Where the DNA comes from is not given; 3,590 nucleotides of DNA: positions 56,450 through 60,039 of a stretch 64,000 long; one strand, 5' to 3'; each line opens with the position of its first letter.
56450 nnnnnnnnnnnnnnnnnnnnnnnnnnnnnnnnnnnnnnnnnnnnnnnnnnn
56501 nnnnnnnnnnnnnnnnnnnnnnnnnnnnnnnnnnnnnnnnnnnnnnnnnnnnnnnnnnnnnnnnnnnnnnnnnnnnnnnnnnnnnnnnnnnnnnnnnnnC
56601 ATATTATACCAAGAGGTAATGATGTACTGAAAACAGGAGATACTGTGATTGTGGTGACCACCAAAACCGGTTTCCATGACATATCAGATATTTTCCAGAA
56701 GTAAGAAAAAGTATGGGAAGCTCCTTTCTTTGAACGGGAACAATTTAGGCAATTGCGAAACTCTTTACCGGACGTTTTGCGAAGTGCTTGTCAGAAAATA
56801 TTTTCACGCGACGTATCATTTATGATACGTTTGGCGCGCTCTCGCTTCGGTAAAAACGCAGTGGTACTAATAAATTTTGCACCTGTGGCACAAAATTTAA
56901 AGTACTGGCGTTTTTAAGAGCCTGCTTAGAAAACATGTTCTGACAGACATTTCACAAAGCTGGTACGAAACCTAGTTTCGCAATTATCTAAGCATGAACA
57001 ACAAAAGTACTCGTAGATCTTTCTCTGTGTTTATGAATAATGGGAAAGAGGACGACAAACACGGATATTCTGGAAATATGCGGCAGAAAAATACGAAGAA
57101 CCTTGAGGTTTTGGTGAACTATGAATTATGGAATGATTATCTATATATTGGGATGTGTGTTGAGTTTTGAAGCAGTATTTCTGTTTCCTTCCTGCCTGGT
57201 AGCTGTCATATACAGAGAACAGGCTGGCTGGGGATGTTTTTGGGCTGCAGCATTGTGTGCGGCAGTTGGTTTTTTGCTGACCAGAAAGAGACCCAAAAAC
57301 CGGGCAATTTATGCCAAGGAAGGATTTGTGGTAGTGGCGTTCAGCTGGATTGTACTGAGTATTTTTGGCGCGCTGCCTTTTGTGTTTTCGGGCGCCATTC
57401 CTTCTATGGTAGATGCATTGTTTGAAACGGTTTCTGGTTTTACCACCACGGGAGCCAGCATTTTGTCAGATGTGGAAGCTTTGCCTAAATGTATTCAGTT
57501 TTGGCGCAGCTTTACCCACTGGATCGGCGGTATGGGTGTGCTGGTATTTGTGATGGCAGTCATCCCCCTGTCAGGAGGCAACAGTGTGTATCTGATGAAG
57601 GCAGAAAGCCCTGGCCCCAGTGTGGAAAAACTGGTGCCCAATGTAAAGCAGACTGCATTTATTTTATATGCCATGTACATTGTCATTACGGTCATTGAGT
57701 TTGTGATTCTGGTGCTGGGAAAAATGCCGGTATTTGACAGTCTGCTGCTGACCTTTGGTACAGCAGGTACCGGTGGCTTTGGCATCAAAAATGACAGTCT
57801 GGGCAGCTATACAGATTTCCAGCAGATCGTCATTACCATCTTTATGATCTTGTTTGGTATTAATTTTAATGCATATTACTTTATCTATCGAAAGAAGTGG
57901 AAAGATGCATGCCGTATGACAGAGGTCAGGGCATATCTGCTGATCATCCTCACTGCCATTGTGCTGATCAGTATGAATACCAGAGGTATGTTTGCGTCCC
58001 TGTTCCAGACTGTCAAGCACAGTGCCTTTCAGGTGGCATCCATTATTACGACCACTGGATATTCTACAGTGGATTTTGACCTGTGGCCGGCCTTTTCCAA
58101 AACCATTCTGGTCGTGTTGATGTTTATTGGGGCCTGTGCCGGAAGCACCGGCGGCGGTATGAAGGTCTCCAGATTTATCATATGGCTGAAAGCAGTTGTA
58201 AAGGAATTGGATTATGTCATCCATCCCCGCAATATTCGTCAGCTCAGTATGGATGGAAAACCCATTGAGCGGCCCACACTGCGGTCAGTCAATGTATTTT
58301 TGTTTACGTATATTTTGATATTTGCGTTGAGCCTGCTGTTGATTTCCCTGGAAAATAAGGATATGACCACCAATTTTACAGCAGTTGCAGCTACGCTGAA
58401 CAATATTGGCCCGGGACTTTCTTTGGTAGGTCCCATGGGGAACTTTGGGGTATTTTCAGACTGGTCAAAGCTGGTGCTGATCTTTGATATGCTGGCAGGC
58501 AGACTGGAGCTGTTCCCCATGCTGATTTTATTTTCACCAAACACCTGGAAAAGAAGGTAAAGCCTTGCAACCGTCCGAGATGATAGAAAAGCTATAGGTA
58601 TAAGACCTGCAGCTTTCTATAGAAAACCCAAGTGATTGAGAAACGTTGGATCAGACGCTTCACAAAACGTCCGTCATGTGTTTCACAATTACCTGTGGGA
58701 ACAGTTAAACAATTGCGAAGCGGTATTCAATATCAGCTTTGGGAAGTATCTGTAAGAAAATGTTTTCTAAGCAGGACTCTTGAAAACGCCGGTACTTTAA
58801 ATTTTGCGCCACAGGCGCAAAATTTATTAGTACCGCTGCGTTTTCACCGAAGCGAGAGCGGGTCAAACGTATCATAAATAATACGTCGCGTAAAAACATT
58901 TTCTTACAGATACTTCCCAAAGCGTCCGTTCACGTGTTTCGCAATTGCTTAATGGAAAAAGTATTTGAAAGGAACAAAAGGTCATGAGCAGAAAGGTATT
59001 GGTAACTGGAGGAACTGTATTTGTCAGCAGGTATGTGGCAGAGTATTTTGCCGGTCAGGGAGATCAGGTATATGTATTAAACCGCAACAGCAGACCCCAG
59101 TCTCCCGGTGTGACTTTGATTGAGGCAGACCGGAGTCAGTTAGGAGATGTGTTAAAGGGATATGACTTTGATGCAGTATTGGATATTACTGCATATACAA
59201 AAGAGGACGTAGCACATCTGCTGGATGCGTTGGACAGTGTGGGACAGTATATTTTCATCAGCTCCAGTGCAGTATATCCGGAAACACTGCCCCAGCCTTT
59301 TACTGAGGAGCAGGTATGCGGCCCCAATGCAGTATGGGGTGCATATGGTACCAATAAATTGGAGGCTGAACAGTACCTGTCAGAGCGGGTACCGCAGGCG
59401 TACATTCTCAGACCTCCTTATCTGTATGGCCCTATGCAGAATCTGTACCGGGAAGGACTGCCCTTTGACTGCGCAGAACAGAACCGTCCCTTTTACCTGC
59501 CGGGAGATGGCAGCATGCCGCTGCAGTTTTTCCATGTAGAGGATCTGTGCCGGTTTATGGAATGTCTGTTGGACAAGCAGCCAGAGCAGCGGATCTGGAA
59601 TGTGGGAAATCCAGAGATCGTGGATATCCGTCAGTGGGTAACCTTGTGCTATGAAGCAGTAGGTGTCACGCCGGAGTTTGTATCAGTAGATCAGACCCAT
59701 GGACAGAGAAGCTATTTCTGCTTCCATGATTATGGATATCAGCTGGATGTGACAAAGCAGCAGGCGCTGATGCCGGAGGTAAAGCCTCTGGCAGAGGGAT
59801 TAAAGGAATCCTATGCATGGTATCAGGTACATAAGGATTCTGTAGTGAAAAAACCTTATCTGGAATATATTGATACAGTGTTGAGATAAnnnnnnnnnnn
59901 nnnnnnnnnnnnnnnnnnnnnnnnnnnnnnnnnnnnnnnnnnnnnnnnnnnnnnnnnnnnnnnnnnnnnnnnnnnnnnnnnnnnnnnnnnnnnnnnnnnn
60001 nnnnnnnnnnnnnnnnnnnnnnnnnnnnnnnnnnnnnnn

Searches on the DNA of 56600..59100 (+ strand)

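Call 11: search_rna_families(source=window, start=56600, end=59100, threshold=evalue, max_evalue=10)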
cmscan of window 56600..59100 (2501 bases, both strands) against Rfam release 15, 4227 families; matches with E-value up to 10: 4.
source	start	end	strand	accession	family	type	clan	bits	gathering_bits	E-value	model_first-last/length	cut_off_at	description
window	56611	56688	-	RF00834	mir-268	Gene; miRNA;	-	20.5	47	2.1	1-89/89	no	mir-268 microRNA precursor family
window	56806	56885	-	RF02427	SpF10_sRNA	Gene; sRNA;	-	18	60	5.5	1-57/57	no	Streptococcus sRNA SpF10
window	58727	58783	+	RF04031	mir-2686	Gene; miRNA;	-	16.8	90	8.1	1-68/68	no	mir-2686 microRNA precursor family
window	57182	57235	-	RF04067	mir-4520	Gene; miRNA;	-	15.4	90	6.7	1-70/70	no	mir-4520 microRNA precursor family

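Call 51: search_dna_similar(query=window:58700-58956:+, collection=plasmids, mode=distant, max_evalue=0.01, max_rows=10)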
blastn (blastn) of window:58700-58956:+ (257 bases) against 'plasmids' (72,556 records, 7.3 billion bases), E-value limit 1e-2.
No match.

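Call 67: search_dna_similar(query=window:58700-58956:+, collection=phages, mode=distant, max_evalue=0.01, max_rows=10)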
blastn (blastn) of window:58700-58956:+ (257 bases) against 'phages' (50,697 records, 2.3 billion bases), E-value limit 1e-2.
No match.

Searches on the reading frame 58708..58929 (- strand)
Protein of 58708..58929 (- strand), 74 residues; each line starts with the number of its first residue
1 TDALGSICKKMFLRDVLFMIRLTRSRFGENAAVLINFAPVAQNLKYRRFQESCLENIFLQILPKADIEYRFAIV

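Call 34: find_homologous_proteins(query=window:58708-58929:-, max_evalue=1)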
Query seq(74 aa) (74 aa): 1 proteins with E <= 1 among 1 candidates.
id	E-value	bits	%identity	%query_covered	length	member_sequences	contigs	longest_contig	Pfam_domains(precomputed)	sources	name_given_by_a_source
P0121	1.9e-21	93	71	99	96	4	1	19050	-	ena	-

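Call 35: find_encoding_contigs(protein=P0121, flank=10000, max_places=6)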
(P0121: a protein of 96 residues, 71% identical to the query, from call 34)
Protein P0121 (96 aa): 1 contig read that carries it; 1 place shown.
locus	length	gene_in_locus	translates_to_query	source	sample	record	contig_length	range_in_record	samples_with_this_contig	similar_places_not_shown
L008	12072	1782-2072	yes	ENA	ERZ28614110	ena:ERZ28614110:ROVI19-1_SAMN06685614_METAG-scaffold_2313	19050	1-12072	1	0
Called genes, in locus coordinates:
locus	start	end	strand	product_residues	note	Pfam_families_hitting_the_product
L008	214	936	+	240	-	-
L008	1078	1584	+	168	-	PF00293:NUDIX, PF14815:NUDIX_4 (weak)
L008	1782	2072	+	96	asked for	-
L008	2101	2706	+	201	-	PF06941:NT5C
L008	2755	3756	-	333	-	PF00149:Metallophos, PF12850:Metallophos_2 (faint)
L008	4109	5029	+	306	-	PF00144:Beta-lactamase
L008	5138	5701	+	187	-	PF00583:Acetyltransf_1, PF13673:Acetyltransf_10, PF13508:Acetyltransf_7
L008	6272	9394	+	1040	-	PF00133:tRNA-synt_1, PF01406:tRNA-synt_1e (faint), PF09334:tRNA-synt_1g, PF08264:Anticodon_1, PF19302:DUF5915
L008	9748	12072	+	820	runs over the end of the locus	PF00343:Phosphorylase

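Call 36: list_cluster_members(proteins=[P0121, P0001])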
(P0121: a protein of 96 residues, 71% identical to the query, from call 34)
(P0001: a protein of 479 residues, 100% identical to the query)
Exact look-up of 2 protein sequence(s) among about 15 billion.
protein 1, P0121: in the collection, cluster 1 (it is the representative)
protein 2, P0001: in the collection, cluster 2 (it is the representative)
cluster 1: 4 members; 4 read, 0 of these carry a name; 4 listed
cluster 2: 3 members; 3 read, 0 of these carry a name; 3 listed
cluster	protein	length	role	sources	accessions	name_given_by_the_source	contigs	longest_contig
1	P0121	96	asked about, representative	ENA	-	-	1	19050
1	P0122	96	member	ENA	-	-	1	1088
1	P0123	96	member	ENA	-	-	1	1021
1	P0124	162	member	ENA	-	-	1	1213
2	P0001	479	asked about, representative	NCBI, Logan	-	-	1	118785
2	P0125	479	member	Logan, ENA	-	-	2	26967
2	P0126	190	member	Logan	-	-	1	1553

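Call 37: find_encoding_contigs(protein=P0125, flank=10000, max_places=4)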
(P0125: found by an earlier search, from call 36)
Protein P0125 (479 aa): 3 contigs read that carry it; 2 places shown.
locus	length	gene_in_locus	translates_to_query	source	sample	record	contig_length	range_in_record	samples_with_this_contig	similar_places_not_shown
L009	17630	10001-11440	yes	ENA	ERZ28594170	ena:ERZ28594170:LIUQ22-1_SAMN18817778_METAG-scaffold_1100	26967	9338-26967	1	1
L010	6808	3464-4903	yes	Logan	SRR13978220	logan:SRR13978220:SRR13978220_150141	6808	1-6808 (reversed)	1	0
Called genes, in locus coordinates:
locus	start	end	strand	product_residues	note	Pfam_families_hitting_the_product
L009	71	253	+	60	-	-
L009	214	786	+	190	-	PF01863:YgjP-like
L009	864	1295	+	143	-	PF00293:NUDIX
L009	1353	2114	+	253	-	-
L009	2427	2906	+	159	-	PF11188:DUF2975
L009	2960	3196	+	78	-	PF12844:HTH_19 (weak), PF13443:HTH_26, PF01381:HTH_3 (weak)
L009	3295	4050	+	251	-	PF00459:Inositol_P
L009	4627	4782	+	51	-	-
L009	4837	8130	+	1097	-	PF00128:Alpha-amylase, PF16738:CBM26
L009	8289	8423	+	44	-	-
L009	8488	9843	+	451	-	PF00070:Pyr_redox (faint), PF01262:AlaDh_PNT_C (faint), PF01488:Shikimate_DH (faint), PF02254:TrkA_N, PF03435:Sacchrp_dh_NADP (weak), PF02080:TrkA_C, PF02254:TrkA_N, PF02080:TrkA_C (weak), +4 more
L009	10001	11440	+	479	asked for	PF02386:TrkH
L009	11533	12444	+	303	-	PF01370:Epimerase, PF16363:GDP_Man_Dehyd (faint), PF04321:RmlD_sub_bind (weak)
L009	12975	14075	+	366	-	PF01145:Band_7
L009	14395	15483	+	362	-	PF07451:SpoVAD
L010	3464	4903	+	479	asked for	PF02386:TrkH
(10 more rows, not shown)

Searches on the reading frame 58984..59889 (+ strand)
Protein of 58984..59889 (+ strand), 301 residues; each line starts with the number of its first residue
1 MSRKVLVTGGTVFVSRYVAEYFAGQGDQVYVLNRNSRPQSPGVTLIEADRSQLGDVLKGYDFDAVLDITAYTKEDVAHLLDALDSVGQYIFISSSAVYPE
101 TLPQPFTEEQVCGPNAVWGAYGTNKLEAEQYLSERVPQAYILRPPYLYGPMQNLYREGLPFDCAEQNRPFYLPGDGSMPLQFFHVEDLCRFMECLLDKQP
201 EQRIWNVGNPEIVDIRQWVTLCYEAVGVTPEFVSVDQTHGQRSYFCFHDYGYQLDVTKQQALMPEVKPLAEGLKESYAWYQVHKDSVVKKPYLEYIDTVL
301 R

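Call 7: search_protein_families(library=pfam, proteins=[window:58984-59889:+])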
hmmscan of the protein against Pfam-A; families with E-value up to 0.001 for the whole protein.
window:58984-59889:+ (301 aa): 4 families
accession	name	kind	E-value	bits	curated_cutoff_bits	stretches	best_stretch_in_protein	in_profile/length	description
PF01370.27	Epimerase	-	8.9e-21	74.8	20.9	1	5-208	1-240/240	NAD dependent epimerase/dehydratase family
PF04321.23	RmlD_sub_bind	-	6.6e-11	42.2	27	1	89-152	96-156/287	RmlD substrate binding domain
PF16363.11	GDP_Man_Dehyd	-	3e-07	30.7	27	0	76-232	106-272/332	GDP-mannose 4,6 dehydratase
PF13460.12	NAD_binding_10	-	0.00012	22.5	27.2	1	9-148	1-147/184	NAD(P)H-binding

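Call 49: find_encoding_contigs(protein=window:58984-59889:+, flank=3000, max_places=6)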
Protein window:58984-59889:+ (301 aa): 9 contigs read that carry it; 6 places shown.
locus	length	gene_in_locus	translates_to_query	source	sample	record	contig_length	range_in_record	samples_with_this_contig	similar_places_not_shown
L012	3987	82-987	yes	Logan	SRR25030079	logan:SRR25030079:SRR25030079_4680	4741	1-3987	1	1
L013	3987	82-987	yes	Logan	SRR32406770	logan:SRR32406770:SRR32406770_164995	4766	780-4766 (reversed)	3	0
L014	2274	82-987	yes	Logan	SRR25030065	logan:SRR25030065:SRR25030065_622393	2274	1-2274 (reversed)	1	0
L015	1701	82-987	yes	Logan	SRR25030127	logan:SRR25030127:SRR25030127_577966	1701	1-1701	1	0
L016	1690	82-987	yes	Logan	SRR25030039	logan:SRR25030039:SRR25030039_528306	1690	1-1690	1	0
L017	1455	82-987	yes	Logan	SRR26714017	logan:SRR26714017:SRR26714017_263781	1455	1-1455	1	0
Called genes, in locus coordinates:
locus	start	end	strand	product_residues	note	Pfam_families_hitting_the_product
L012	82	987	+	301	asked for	PF01370:Epimerase, PF16363:GDP_Man_Dehyd (faint), PF04321:RmlD_sub_bind (weak)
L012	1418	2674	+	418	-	PF01145:Band_7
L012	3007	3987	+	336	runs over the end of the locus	PF07451:SpoVAD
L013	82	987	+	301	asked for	PF01370:Epimerase, PF16363:GDP_Man_Dehyd (faint), PF04321:RmlD_sub_bind (weak)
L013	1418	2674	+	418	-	PF01145:Band_7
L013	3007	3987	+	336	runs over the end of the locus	PF07451:SpoVAD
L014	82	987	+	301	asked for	PF01370:Epimerase, PF16363:GDP_Man_Dehyd (faint), PF04321:RmlD_sub_bind (weak)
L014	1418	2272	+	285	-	?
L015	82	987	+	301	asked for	PF01370:Epimerase, PF16363:GDP_Man_Dehyd (faint), PF04321:RmlD_sub_bind (weak)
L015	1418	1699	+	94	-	?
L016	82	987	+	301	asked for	PF01370:Epimerase, PF16363:GDP_Man_Dehyd (faint), PF04321:RmlD_sub_bind (weak)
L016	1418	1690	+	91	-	?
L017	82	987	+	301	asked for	PF01370:Epimerase, PF16363:GDP_Man_Dehyd (faint), PF04321:RmlD_sub_bind (weak)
